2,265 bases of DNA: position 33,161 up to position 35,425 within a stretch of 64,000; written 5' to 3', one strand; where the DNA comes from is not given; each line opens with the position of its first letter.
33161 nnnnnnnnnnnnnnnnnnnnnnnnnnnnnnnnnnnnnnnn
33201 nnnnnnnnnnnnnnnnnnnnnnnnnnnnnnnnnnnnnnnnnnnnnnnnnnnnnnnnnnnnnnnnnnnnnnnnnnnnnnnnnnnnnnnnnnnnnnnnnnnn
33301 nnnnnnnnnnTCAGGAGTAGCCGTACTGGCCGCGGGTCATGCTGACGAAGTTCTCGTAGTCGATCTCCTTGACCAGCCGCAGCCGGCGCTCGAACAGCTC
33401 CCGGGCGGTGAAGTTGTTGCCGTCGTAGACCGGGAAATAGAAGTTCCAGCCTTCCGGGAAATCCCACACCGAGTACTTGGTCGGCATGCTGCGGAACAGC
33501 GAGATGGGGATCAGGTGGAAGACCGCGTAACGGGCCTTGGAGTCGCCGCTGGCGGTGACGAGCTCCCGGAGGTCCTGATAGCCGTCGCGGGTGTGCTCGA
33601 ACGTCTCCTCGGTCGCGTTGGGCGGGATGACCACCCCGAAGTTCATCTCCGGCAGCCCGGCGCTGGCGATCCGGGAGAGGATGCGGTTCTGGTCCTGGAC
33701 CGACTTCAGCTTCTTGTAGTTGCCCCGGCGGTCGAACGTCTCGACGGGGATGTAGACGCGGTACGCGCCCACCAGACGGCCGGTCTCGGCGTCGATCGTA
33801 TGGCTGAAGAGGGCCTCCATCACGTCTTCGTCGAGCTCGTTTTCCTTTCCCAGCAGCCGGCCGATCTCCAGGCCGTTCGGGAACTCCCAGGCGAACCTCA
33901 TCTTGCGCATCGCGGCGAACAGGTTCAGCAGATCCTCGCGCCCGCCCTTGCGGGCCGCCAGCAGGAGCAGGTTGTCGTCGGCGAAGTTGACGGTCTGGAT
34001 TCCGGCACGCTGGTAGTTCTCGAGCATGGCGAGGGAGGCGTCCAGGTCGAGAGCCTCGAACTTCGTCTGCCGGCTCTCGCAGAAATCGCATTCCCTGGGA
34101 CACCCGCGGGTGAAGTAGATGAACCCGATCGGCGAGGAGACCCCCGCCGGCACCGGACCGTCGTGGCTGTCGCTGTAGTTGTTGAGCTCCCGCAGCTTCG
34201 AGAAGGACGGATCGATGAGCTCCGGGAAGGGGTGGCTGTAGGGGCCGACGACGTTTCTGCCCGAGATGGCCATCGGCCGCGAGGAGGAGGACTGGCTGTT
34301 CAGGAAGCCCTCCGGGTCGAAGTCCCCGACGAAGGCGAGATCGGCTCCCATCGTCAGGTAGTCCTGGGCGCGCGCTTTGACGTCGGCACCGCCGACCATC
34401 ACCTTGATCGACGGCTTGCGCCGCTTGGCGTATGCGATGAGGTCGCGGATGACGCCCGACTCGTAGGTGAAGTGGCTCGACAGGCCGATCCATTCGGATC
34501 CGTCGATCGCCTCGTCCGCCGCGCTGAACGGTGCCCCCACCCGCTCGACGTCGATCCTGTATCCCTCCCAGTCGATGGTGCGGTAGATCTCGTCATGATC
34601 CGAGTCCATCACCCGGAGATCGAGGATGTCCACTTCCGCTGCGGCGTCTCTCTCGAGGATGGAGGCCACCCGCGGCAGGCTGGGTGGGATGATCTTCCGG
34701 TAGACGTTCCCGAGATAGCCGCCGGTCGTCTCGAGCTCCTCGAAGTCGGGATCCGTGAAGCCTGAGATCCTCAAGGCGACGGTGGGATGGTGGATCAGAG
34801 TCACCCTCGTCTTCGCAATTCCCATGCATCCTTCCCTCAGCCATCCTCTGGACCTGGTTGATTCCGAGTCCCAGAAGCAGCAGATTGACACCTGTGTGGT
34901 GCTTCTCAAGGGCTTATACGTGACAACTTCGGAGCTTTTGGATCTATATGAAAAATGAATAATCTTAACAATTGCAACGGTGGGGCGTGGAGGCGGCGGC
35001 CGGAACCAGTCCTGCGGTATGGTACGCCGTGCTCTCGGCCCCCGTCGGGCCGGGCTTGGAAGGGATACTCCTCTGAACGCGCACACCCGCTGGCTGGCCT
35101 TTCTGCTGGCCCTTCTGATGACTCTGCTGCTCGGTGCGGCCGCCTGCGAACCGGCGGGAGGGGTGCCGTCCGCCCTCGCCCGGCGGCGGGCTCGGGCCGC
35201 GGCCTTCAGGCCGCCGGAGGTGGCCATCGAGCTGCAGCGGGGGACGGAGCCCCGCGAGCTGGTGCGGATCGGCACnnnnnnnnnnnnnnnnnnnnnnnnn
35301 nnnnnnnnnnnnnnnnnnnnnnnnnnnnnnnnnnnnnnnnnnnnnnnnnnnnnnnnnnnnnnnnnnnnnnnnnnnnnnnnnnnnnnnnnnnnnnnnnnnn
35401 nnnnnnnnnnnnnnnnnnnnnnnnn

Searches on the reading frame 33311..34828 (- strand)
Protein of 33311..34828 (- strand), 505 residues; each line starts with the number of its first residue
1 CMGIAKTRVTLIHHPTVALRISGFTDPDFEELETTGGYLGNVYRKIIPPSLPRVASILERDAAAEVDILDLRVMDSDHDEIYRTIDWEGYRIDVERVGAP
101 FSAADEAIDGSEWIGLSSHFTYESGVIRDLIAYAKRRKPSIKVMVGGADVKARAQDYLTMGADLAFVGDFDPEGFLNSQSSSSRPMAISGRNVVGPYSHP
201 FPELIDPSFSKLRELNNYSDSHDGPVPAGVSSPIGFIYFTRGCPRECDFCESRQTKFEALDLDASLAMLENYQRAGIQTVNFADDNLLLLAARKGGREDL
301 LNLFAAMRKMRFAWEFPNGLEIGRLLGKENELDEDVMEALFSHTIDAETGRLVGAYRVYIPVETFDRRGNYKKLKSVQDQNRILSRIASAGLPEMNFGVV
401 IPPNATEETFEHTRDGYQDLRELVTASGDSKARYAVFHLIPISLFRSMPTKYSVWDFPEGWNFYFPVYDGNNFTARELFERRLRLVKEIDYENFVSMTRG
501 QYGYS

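Call 84: find_homologous_proteins(query=window:33311-34828:-, max_evalue=0.00001)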
Query window:33311-34828:- (505 aa): 100 proteins with E <= 0.00001 among 8000 candidates.
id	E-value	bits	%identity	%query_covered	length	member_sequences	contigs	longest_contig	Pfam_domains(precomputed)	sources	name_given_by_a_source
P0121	0.0e+0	1140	100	98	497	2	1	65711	PF04055.28,PF02310.25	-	-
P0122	6.9e-247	838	71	99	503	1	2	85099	PF02310.25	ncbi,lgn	-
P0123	1.9e-244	830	72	99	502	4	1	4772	PF02310.25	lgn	-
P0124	2.3e-240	817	69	100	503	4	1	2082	PF04055.28,PF02310.25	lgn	-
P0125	5.8e-240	815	70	99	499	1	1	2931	PF04055.28,PF02310.25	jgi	-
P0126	3.3e-234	796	83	81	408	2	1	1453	PF04055.28,PF02310.25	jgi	jgi:radical SAM superfamily enzyme YgiQ (UPF0313 family)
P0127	1.6e-223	761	67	99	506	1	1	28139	PF02310.25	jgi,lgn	jgi:hypothetical protein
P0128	9.5e-221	752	64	100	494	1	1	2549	PF02310.25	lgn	-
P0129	1.7e-218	744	66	99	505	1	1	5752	PF04055.28,PF02310.25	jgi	jgi:hypothetical protein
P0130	3.8e-217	740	64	100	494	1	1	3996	PF04055.28,PF02310.25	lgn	-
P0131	2.4e-216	737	63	99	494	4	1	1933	PF04055.28,PF02310.25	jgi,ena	-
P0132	2.7e-214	731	64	99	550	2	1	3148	PF04055.28,PF02310.25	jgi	jgi:hypothetical protein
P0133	3.3e-214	730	65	98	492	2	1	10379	PF04055.28,PF02310.25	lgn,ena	-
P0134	1.2e-213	728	61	100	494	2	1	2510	PF04055.28,PF02310.25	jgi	jgi:radical SAM superfamily enzyme YgiQ (UPF0313 family)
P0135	2.4e-213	727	61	100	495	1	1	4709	PF04055.28,PF02310.25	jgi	-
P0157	1.3e-207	709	61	99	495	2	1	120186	PF04055.28,PF02310.25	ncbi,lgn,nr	ncbi:MAG: cobalamin B12-binding domain-containing protein [Acidobacteria bacterium]|nr:cobalamin B12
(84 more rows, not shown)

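Call 86: find_encoding_contigs(protein=P0122, flank=10000, max_places=2)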
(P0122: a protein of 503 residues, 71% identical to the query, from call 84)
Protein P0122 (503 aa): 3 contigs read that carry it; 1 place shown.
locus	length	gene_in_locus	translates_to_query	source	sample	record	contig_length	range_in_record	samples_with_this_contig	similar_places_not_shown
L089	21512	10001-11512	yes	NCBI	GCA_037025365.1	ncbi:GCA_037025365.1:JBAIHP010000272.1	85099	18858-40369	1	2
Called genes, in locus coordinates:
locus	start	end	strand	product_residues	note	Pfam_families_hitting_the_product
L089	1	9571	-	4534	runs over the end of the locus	PF00668:Condensation, PF00501:AMP-binding, PF13193:AMP-binding_C, PF00550:PP-binding, PF00668:Condensation, PF00501:AMP-binding, PF00550:PP-binding, PF00668:Condensation, +7 more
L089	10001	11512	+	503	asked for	PF02310:B12-binding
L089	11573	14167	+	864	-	-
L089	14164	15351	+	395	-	PF00561:Abhydrolase_1, PF12697:Abhydrolase_6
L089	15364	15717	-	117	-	PF13098:Thioredoxin_2 (weak), PF13424:TPR_12 (faint)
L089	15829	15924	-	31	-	-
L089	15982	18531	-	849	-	PF09586:YfhO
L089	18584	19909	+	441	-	PF00070:Pyr_redox (faint), PF00890:FAD_binding_2 (faint), PF01266:DAO (faint), PF01593:Amino_oxidase, PF07992:Pyr_redox_2 (faint), PF13450:NAD_binding_8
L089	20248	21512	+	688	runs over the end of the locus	-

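Call 87: find_encoding_contigs(protein=P0157, flank=8000, max_places=1)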
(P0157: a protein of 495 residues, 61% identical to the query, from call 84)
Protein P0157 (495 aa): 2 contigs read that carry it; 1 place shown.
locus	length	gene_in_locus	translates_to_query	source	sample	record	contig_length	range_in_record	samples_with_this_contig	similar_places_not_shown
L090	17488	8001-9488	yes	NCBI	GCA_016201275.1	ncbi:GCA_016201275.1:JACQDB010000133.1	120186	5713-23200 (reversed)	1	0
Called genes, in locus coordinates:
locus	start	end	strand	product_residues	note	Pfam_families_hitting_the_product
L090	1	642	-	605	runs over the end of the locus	PF00486:Trans_reg_C, PF13181:TPR_8 (faint), PF13424:TPR_12 (faint), PF13428:TPR_14 (faint), PF13432:TPR_16 (faint), PF21033:RMD1-3 (faint), PF00515:TPR_1 (faint), PF07719:TPR_2 (faint), +3 more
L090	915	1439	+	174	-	PF13384:HTH_23, PF13518:HTH_28, PF13551:HTH_29, PF13565:HTH_32, PF13592:HTH_33 (weak)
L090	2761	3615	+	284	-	PF27188:SfmD_perox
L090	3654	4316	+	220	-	PF01596:Methyltransf_3, PF13578:Methyltransf_24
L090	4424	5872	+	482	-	PF00067:p450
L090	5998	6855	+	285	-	PF02353:CMAS, PF01209:Ubie_methyltran, PF05175:MTS, PF13489:Methyltransf_23, PF13847:Methyltransf_31, PF08241:Methyltransf_11, PF08242:Methyltransf_12, PF13649:Methyltransf_25, +2 more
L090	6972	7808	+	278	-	PF02353:CMAS, PF13489:Methyltransf_23 (weak), PF01209:Ubie_methyltran, PF13847:Methyltransf_31, PF08241:Methyltransf_11, PF08242:Methyltransf_12, PF13649:Methyltransf_25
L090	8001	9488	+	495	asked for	PF02310:B12-binding, PF04055:Radical_SAM (weak)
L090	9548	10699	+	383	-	PF00438:S-AdoMet_synt_N, PF02772:S-AdoMet_synt_M, PF02773:S-AdoMet_synt_C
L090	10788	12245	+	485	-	PF00067:p450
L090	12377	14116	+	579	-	PF02366:PMT (weak)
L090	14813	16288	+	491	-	PF01011:PQQ (faint), PF13360:PQQ_2, PF13570:Beta-prop_ACSF4 (faint), PF13360:PQQ_2, PF13202:EF-hand_5 (faint), PF13360:PQQ_2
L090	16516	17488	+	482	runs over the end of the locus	PF07021:MetW, PF13489:Methyltransf_23, PF13847:Methyltransf_31, PF08241:Methyltransf_11, PF08242:Methyltransf_12, PF13649:Methyltransf_25, PF00535:Glycos_transf_2, PF13641:Glyco_tranf_2_3 (weak)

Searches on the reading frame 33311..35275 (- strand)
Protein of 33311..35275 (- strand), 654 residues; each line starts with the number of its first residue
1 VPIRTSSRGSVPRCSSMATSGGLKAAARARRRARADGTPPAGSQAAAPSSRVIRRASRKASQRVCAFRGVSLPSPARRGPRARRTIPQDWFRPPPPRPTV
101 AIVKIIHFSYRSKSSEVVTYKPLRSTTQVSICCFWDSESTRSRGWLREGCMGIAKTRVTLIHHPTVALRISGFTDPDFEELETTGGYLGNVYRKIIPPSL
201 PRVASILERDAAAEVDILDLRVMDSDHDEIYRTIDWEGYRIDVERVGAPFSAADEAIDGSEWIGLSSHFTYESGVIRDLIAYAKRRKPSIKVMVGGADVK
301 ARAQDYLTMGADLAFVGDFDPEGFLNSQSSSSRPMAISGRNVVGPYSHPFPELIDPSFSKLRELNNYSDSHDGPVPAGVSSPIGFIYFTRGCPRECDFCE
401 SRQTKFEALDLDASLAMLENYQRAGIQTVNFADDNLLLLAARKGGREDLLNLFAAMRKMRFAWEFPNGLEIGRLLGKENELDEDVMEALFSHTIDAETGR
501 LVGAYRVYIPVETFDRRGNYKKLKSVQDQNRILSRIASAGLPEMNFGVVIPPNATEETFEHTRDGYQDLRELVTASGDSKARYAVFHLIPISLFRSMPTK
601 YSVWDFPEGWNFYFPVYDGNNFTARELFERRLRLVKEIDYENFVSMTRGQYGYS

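Call 32: search_protein_families(library=pfam, proteins=[window:33311-35275:-], max_evalue=0.0001)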
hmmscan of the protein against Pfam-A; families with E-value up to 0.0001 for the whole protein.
window:33311-35275:- (654 aa): 2 families
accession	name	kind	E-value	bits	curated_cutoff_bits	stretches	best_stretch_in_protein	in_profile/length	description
PF02310.24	B12-binding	-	1.8e-08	34.7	32.1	1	254-318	49-112/121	B12 binding domain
PF04055.27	Radical_SAM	-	1.3e-07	32.3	29.5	1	386-563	1-163/166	Radical SAM superfamily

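Call 35: search_protein_families(library=ncbifam, proteins=[window:33311-35275:-], max_evalue=0.001)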
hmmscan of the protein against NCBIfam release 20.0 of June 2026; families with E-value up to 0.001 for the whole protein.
window:33311-35275:- (654 aa): 4 families
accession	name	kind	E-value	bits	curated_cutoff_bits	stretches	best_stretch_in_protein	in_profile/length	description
NF038361.1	rSAM_Sden_1168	equivalog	4.9e-11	41.9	575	1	383-499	282-393/560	Sden_1168 family B12-binding radical SAM P-methyltransferase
TIGR04013.1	B12_SAM_MJ_1487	hypoth_equivalog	5.1e-05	22.3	251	1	266-403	49-171/382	TIGR04013 family B12-binding domain/radical SAM domain-containing protein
TIGR04479.1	bcpD_PhpK_rSAM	subfamily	0.00015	20.3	600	0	389-436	247-297/504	PhpK family radical SAM P-methyltransferase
TIGR04367.1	HpnR_B12_rSAM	equivalog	0.00025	19.7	650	0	263-401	64-204/490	hopanoid C-3 methylase HpnR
